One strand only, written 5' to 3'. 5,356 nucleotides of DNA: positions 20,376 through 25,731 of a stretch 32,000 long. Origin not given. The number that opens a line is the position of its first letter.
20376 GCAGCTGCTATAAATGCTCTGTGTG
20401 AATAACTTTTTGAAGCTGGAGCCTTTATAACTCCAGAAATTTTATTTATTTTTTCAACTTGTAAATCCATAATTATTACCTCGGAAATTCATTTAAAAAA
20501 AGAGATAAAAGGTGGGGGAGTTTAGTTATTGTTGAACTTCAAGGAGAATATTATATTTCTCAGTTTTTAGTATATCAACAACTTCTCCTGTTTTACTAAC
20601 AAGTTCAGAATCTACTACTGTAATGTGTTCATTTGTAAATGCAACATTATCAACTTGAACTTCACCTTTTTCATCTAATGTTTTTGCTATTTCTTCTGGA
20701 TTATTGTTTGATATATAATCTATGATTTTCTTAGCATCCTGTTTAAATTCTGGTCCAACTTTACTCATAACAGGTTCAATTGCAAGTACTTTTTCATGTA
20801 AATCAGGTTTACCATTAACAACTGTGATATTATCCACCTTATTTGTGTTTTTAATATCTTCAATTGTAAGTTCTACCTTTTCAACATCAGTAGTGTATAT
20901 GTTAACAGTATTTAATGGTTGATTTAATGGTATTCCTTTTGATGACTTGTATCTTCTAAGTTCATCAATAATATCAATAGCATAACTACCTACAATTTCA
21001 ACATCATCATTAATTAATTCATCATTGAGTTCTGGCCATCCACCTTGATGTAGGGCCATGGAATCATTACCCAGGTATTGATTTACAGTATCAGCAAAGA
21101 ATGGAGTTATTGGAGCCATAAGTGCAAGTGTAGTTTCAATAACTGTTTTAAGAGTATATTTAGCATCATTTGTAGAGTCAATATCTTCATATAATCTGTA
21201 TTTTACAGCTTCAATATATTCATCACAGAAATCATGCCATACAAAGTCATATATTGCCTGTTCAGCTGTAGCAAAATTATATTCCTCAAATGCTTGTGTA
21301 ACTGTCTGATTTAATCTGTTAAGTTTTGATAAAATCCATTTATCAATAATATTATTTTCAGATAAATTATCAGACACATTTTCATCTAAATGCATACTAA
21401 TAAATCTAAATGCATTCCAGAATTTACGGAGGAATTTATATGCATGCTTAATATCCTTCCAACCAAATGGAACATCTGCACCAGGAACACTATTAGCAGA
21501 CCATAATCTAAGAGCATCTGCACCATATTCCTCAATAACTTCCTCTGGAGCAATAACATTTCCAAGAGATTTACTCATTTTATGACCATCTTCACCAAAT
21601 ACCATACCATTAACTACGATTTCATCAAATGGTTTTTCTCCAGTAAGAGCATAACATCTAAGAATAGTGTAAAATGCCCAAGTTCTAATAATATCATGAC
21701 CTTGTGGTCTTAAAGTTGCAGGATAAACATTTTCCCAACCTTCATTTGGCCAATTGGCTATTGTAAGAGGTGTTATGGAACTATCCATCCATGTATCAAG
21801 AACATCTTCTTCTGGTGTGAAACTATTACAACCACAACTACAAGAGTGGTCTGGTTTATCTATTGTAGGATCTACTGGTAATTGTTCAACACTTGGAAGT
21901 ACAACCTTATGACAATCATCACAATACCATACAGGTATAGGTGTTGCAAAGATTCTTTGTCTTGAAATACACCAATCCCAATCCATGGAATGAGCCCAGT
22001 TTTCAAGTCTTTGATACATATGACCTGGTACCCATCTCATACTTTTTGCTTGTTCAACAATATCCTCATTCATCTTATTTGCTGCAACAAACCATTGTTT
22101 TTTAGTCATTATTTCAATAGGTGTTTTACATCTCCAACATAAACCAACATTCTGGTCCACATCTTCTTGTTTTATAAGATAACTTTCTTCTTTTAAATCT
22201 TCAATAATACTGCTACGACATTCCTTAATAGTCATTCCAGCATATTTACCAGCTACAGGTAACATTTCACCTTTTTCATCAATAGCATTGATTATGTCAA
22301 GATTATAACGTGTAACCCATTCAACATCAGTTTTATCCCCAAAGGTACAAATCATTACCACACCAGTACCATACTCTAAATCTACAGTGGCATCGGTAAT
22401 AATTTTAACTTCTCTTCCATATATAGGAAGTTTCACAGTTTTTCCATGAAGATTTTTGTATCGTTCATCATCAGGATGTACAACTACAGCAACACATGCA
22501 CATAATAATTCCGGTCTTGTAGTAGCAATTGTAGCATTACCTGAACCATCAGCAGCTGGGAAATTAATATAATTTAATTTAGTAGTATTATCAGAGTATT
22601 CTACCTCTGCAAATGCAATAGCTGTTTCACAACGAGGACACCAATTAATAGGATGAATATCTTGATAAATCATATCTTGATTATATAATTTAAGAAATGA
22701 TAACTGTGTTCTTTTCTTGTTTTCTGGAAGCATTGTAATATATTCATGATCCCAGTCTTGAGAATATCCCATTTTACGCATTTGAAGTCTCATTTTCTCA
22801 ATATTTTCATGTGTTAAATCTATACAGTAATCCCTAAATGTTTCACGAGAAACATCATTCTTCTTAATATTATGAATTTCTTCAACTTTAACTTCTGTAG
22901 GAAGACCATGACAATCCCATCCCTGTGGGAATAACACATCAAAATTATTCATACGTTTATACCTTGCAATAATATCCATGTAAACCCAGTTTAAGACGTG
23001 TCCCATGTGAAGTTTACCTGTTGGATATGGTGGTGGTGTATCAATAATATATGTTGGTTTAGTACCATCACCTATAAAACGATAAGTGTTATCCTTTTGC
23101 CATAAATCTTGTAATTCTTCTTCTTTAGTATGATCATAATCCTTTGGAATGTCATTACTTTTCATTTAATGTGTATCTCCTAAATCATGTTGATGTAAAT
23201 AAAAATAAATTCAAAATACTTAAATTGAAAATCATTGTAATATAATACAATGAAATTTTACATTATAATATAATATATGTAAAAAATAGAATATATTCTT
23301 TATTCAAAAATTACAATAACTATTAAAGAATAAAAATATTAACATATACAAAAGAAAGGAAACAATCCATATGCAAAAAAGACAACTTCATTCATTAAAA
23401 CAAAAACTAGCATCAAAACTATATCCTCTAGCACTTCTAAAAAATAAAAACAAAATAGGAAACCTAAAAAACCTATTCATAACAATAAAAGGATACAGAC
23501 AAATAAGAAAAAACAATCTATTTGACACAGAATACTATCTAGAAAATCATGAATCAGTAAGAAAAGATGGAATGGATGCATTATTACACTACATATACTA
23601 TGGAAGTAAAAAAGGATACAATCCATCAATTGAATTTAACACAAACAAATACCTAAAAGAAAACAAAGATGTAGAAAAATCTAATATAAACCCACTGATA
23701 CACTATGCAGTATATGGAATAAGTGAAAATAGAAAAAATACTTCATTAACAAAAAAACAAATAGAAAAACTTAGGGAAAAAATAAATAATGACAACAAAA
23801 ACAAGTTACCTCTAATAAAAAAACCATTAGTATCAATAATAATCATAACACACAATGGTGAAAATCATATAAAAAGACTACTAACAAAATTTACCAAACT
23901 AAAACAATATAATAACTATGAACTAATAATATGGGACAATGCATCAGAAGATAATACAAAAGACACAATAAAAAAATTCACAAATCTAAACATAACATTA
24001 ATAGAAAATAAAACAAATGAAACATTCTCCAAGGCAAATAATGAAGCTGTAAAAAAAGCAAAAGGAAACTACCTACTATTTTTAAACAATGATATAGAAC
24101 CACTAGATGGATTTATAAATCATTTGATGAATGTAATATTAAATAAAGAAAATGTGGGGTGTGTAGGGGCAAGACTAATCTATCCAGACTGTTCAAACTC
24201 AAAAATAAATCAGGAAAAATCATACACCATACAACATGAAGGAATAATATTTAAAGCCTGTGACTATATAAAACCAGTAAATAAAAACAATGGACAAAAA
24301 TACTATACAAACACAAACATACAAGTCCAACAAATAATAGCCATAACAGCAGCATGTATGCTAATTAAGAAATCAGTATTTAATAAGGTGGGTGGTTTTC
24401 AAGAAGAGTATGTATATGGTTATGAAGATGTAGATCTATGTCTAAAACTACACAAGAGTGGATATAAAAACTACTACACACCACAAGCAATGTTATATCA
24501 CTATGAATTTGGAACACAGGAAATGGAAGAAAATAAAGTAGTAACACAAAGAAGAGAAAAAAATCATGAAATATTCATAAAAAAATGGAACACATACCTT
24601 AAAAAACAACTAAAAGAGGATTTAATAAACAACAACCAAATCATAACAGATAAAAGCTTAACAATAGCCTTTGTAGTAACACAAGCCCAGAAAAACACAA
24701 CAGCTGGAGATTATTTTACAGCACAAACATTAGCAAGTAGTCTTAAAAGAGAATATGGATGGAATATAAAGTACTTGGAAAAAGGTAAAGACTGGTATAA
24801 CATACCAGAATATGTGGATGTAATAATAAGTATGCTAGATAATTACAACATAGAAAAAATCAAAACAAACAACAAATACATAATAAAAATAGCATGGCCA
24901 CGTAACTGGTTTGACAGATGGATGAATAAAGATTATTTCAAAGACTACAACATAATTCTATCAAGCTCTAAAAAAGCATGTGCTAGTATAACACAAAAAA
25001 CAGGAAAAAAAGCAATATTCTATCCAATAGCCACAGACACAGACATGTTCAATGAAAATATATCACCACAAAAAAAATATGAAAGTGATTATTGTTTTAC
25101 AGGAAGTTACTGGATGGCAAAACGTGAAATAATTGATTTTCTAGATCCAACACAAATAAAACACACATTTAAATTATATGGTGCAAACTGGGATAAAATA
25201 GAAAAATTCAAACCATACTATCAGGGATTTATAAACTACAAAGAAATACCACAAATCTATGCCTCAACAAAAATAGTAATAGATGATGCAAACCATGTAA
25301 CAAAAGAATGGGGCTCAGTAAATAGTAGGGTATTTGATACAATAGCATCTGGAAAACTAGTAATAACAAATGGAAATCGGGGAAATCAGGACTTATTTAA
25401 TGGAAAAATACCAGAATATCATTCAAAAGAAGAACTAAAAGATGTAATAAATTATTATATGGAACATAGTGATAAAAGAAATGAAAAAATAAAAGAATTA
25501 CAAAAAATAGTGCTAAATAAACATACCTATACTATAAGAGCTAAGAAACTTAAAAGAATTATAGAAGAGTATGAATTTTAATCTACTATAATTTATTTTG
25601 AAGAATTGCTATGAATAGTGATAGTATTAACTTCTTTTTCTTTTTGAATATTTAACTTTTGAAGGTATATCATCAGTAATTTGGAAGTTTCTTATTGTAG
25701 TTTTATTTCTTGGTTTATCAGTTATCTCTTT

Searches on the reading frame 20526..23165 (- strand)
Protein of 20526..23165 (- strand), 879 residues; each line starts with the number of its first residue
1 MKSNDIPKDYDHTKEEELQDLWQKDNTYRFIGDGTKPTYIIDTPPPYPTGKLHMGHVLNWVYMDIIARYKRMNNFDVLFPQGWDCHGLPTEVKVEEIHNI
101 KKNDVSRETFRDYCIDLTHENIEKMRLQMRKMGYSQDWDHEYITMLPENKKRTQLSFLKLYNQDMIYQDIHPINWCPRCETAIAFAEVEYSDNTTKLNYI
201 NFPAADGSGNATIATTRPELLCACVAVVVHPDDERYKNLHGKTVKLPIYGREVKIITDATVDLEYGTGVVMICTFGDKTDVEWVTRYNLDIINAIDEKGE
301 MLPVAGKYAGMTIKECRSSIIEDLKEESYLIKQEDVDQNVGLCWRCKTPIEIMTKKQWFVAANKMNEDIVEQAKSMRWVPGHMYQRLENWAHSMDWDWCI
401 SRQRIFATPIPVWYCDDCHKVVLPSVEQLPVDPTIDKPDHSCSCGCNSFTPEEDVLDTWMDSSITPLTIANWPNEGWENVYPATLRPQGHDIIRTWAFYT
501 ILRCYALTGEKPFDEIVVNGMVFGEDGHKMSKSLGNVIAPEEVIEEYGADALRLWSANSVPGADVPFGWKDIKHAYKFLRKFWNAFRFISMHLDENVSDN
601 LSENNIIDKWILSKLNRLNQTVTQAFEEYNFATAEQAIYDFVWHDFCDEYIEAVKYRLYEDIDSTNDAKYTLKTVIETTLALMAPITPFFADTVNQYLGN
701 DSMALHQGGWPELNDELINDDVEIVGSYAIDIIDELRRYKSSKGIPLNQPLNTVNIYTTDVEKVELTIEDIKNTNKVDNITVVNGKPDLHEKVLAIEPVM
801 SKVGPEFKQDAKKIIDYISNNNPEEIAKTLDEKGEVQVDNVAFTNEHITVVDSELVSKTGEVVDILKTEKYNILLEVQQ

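Call 4: search_protein_families(library=pfam, proteins=[window:20526-23165:-], max_evalue=0.001)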
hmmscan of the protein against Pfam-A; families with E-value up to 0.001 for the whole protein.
window:20526-23165:- (879 aa): 6 families
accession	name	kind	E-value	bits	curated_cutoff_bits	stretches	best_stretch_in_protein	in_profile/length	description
PF00133.28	tRNA-synt_1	-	1.2e-106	357.5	22.7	1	18-565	2-411/414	tRNA synthetases class I (I, L, M and V)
PF08264.19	Anticodon_1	-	5e-39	134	25.1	1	608-752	1-145/148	Anticodon-binding domain of tRNA ligase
PF09334.17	tRNA-synt_1g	-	6.9e-25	88.1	20.1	2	40-184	2-131/391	tRNA synthetases class I (M)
PF01406.26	tRNA-synt_1e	-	1.9e-07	31.2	27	0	506-555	231-279/301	tRNA synthetases class I (C) catalytic domain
PF13603.12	tRNA-synt_1_2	-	1.1e-06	28.7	25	1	240-301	85-146/185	Leucyl-tRNA synthetase, editing domain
PF01921.24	tRNA-synt_1f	-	0.00085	18.8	27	0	520-582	273-335/360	tRNA synthetases class I (K)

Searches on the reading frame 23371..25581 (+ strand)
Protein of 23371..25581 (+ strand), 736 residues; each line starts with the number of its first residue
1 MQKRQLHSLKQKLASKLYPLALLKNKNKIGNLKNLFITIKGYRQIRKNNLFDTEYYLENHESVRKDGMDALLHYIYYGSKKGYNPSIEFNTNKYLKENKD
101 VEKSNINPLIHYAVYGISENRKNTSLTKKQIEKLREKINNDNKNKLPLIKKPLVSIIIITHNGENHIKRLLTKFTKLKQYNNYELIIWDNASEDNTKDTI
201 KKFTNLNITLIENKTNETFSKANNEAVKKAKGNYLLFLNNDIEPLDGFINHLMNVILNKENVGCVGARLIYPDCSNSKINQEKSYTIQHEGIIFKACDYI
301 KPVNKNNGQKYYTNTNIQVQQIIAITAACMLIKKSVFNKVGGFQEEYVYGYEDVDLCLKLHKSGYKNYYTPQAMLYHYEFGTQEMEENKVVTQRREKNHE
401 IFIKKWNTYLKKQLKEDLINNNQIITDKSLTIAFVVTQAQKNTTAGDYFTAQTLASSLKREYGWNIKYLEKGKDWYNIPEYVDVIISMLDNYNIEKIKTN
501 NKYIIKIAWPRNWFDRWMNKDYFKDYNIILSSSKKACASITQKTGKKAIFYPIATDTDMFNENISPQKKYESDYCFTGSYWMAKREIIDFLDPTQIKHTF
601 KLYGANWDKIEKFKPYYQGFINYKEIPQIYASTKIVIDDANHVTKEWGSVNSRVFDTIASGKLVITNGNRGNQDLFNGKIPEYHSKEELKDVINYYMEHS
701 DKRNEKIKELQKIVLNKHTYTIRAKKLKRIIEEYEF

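Call 3: search_protein_families(library=pfam, proteins=[window:23371-25581:+], max_evalue=0.01)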
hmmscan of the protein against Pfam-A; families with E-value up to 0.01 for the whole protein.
window:23371-25581:+ (736 aa): 4 families
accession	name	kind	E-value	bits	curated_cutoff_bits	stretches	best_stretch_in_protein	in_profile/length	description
PF00535.33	Glycos_transf_2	-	1.9e-24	86.9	23.3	1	155-340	1-167/168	Glycosyl transferase family 2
PF13524.12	Glyco_trans_1_2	-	5.9e-23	81.8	25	1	591-727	6-142/144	Glycosyl transferase-like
PF13641.12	Glyco_tranf_2_3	-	8.2e-09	36.2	27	1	154-393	3-222/230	Glycosyltransferase like family 2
PF02709.20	Glyco_transf_7C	-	9.5e-05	22.4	23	1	329-368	23-63/78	N-terminal domain of galactosyltransferase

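Call 13: search_protein_families(library=ncbifam, proteins=[window:23371-25581:+], max_evalue=0.01)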
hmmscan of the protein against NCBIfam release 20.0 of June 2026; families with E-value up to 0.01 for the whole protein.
window:23371-25581:+ (736 aa): 16 families
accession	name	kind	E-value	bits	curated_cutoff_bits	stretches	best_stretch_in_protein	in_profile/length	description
TIGR03965.1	mycofact_glyco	equivalog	7.4e-21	74.5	280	2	151-279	73-201/467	mycofactocin biosynthesis glycosyltransferase MftF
NF038299.1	EPS_HpsN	equivalog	2.7e-19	69.3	425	1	152-379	1-222/317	hormogonium polysaccharide biosynthesis glycosyltransferase HpsN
NF041875.1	EPS_EpsD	equivalog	3.6e-18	66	370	1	154-379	1-208/325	exopolysaccharide biosynthesis glycosyltransferase EpsD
TIGR03937.1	PgaC_IcaA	equivalog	1.9e-17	63.4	422.3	2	137-265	30-159/407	poly-beta-1,6-N-acetyl-D-glucosamine synthase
TIGR04283.1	glyco_like_mftF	equivalog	3.4e-16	59.5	182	2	154-265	1-107/221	TIGR04283 family arsenosugar biosynthesis glycosyltransferase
NF047683.1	TeichurnBiosyTuaG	equivalog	2.8e-13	50.1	400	1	150-242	4-97/252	teichuronic acid biosynthesis protein TuaG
NF038302.1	EPS_HpsE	equivalog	2.9e-13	49.5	300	1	155-378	4-223/307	hormogonium polysaccharide biosynthesis glycosyltransferase HpsE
TIGR01556.1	rhamnosyltran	subfamily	1.3e-11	44.2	200.55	1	166-384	6-206/281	rhamnosyltransferase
NF007482.0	PRK10073.1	equivalog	3.9e-11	42.5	423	1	151-259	5-113/334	glycosyltransferase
NF053739.1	GlytfEpsEBac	equivalog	2.4e-09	36.6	450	1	152-270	1-121/265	glycosyltransferase EpsE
NF050819.1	PolSacchBiosHfsG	equivalog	1.3e-06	27.8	500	1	151-260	11-121/302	polysaccharide biosynthesis protein HfsG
NF045692.1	OglycostaseCruG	equivalog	4e-06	26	600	1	154-206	43-94/386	2'-O-glycosyltransferase CruG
TIGR04009.1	wcaE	equivalog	1.6e-05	24.3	369.2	1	154-350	3-198/248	colanic acid biosynthesis glycosyltransferase WcaE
TIGR03030.1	CelA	equivalog_domain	0.00051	18.2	699.1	0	328-376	310-356/714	UDP-forming cellulose synthase catalytic subunit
NF010496.0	PRK13915.1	equivalog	0.0013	17.8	262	1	137-267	20-153/307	glucosyl-3-phosphoglycerate synthase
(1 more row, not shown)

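Call 33: find_homologous_proteins(query=window:23371-25581:+, max_evalue=1e-20)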
Query window:23371-25581:+ (736 aa): 1043 proteins with E <= 1e-20 among 8000 candidates; the best 120 are listed.
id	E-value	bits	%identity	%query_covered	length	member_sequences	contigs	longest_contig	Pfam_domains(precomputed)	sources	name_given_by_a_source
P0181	0.0e+0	1656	100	100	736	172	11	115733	PF13641.13,PF13524.13,PF00535.33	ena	-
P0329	2.2e-257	874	47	95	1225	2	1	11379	PF10111.15,PF13641.13,PF13524.13,PF00535.33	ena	-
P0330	2.4e-253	861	58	87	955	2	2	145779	PF10111.15,PF13641.13,PF13524.13,PF00535.33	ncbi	ncbi:glycosyltransferase family protein [Methanosphaera sp.]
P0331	3.7e-251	854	58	83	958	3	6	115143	PF10111.15,PF13641.13,PF13524.13,PF00535.33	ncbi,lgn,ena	-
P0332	5.3e-250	850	60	83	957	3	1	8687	PF13641.13,PF13524.13,PF00535.33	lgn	-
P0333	1.1e-249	849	58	83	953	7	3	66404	PF13641.13,PF13524.13,PF00535.33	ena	-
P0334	2.2e-248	844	57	83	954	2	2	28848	PF13641.13,PF13524.13,PF00535.33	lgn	-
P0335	3.4e-247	841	58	83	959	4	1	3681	PF10111.15,PF13641.13,PF13524.13,PF00535.33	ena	-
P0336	2.0e-246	838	56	83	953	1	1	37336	PF10111.15,PF13641.13,PF13524.13,PF00535.33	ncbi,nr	ncbi:MAG: hypothetical protein BZ138_02235 [Methanosphaera sp. rholeuAM270]|nr:MAG: hypothetical pro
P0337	1.6e-245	835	57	83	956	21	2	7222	PF10111.15,PF13641.13,PF13524.13,PF00535.33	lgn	-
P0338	1.8e-245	835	58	83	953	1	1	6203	PF10111.15,PF13641.13,PF13524.13,PF00535.33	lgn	-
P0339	2.6e-245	834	57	83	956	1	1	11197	PF10111.15,PF13641.13,PF13524.13,PF00535.33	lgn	-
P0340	6.0e-245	833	56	88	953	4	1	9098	PF10111.15,PF13641.13,PF13524.13,PF00535.33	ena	-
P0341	2.2e-244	831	57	83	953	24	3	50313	PF10111.15,PF13641.13,PF13524.13,PF00535.33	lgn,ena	-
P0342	2.3e-244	831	57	83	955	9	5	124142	PF13506.14,PF13641.13,PF13524.13,PF00535.33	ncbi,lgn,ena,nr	ncbi:MAG: glycosyltransferase [Methanosphaera sp.]|nr:glycosyltransferase [Methanosphaera sp.]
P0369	5.4e-213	727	46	98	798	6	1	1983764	PF10111.15,PF13641.13,PF13524.13,PF00535.33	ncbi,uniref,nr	ncbi:glycosyltransferase [Methanobacterium sp. CWC-01]|uniref:glycosyltransferase family protein n=1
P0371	3.9e-211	721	47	83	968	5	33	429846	PF10111.15,PF13524.13,PF00535.33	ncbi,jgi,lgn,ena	jgi:GT2 family glycosyltransferase/spore maturation protein CgeB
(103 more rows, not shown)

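Call 35: find_encoding_contigs(protein=P0369, flank=10000, max_places=1)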
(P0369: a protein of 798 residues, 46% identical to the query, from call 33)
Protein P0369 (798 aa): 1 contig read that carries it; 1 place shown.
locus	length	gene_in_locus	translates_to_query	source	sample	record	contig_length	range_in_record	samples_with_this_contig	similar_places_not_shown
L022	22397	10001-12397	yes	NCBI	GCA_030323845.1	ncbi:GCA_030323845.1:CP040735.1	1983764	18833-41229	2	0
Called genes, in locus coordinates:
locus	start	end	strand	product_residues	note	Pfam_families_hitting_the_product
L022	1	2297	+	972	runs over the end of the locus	PF00535:Glycos_transf_2, PF13641:Glyco_tranf_2_3 (weak), PF10111:Glyco_tranf_2_2, PF13524:Glyco_trans_1_2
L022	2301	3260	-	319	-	PF08241:Methyltransf_11 (weak), PF13649:Methyltransf_25 (weak), PF13847:Methyltransf_31 (weak)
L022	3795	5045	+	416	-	-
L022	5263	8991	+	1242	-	PF13578:Methyltransf_24 (weak), PF13439:Glyco_transf_4 (weak), PF00534:Glycos_transf_1, PF13692:Glyco_trans_1_4, PF00535:Glycos_transf_2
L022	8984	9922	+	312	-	PF01073:3Beta_HSD, PF01370:Epimerase, PF07993:NAD_binding_4 (faint), PF13460:NAD_binding_10 (weak), PF16363:GDP_Man_Dehyd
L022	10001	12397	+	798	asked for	PF00535:Glycos_transf_2, PF10111:Glyco_tranf_2_2, PF13641:Glyco_tranf_2_3 (weak), PF13524:Glyco_trans_1_2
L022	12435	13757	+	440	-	PF03721:UDPG_MGDP_dh_N, PF00984:UDPG_MGDP_dh, PF03720:UDPG_MGDP_dh_C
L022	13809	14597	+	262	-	PF01061:ABC2_membrane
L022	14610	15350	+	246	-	PF00005:ABC_tran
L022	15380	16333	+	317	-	PF00535:Glycos_transf_2, PF10111:Glyco_tranf_2_2 (weak), PF13641:Glyco_tranf_2_3, PF13632:Glyco_trans_2_3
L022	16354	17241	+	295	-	PF00535:Glycos_transf_2, PF13641:Glyco_tranf_2_3, PF13632:Glyco_trans_2_3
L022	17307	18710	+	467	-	PF13727:CoA_binding_3, PF02397:Bac_transf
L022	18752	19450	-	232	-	PF02596:DUF169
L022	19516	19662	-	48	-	-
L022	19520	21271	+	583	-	PF04449:Fimbrial_CS1 (faint), PF04234:CopC (faint), PF13205:Big_5, PF18692:DUF5640 (faint), PF13205:Big_5, PF24827:AstE_AspA_cat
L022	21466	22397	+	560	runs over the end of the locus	PF01558:POR, PF01855:POR_N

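Call 36: find_encoding_contigs(protein=P0371, flank=10000, max_places=2)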
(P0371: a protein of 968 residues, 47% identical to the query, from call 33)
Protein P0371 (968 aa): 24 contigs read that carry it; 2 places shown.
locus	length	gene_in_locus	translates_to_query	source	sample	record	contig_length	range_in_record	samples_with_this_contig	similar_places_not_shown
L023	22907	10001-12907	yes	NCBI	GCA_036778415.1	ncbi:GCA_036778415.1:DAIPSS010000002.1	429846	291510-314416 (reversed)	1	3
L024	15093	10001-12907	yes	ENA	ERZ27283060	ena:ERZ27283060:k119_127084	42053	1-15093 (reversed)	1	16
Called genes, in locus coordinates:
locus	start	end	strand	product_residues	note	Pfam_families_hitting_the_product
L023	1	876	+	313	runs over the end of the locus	PF01515:PTA_PTB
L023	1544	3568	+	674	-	PF00989:PAS, PF08448:PAS_4, PF13426:PAS_9, PF08447:PAS_3, PF07536:HWE_HK (weak), PF07568:HisKA_2, PF13581:HATPase_c_2 (weak), PF02518:HATPase_c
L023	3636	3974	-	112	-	-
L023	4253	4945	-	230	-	-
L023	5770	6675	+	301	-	PF07760:DUF1616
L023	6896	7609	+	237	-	PF13196:DUF4012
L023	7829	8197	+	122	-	-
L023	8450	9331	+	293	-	PF00483:NTP_transferase, PF12804:NTP_transf_3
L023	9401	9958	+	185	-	PF00908:dTDP_sugar_isom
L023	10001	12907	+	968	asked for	PF00535:Glycos_transf_2, PF10111:Glyco_tranf_2_2, PF13524:Glyco_trans_1_2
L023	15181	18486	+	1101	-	PF13439:Glyco_transf_4 (weak), PF00534:Glycos_transf_1, PF13692:Glyco_trans_1_4 (faint), PF00535:Glycos_transf_2, PF13641:Glyco_tranf_2_3 (weak), PF13439:Glyco_transf_4 (weak), PF00534:Glycos_transf_1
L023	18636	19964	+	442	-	PF03721:UDPG_MGDP_dh_N, PF00984:UDPG_MGDP_dh, PF03720:UDPG_MGDP_dh_C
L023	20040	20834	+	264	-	PF01061:ABC2_membrane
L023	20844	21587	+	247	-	PF00005:ABC_tran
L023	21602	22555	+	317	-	PF00535:Glycos_transf_2, PF10111:Glyco_tranf_2_2, PF13641:Glyco_tranf_2_3, PF13632:Glyco_trans_2_3 (weak)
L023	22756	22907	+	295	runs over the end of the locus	PF00535:Glycos_transf_2, PF13641:Glyco_tranf_2_3, PF13712:Glyco_tranf_2_5 (faint), PF13632:Glyco_trans_2_3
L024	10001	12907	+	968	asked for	PF00535:Glycos_transf_2, PF10111:Glyco_tranf_2_2, PF13524:Glyco_trans_1_2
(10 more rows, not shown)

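Call 37: find_encoding_contigs(protein=P0330, flank=10000, max_places=1)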
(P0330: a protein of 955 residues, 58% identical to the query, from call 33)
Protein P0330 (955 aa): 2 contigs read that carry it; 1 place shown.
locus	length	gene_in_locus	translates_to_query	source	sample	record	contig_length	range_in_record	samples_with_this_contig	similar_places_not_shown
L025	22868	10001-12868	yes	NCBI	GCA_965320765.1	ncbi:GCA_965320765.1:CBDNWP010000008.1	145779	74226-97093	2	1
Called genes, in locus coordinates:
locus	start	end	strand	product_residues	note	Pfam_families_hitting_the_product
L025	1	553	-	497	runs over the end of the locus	-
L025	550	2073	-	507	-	PF13231:PMT_2 (weak)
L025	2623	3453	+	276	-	PF24161:CCDC39 (weak)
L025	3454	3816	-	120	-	PF13742:tRNA_anti_2, PF01336:tRNA_anti-codon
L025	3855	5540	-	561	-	PF04675:DNA_ligase_A_N, PF01068:DNA_ligase_A_M, PF09414:RNA_ligase (weak), PF04679:DNA_ligase_A_C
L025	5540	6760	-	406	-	-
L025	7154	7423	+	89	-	-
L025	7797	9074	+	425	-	PF01979:Amidohydro_1, PF07969:Amidohydro_3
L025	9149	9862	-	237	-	PF13196:DUF4012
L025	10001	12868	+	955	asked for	PF00535:Glycos_transf_2, PF10111:Glyco_tranf_2_2, PF13641:Glyco_tranf_2_3, PF13524:Glyco_trans_1_2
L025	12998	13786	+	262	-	PF01061:ABC2_membrane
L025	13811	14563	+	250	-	PF00005:ABC_tran, PF13304:AAA_21 (faint)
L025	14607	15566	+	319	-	PF00535:Glycos_transf_2, PF10111:Glyco_tranf_2_2, PF13641:Glyco_tranf_2_3, PF13632:Glyco_trans_2_3 (weak)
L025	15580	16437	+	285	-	PF00535:Glycos_transf_2, PF10111:Glyco_tranf_2_2 (weak), PF13641:Glyco_tranf_2_3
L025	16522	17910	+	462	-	PF13727:CoA_binding_3, PF17836:PglD_N (faint), PF02397:Bac_transf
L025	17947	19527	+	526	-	PF14897:EpsG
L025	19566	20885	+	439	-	PF03721:UDPG_MGDP_dh_N, PF00984:UDPG_MGDP_dh, PF03720:UDPG_MGDP_dh_C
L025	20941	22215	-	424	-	PF07760:DUF1616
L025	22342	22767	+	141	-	-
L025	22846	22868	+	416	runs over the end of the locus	PF01142:TruD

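Call 45: search_protein_families(library=pfam, max_evalue=0.01, proteins=[L025:2623-3453:+])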
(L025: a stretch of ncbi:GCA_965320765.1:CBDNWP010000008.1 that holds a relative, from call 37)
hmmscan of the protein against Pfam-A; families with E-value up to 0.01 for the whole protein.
L025:2623-3453:+ (276 aa): 0 families
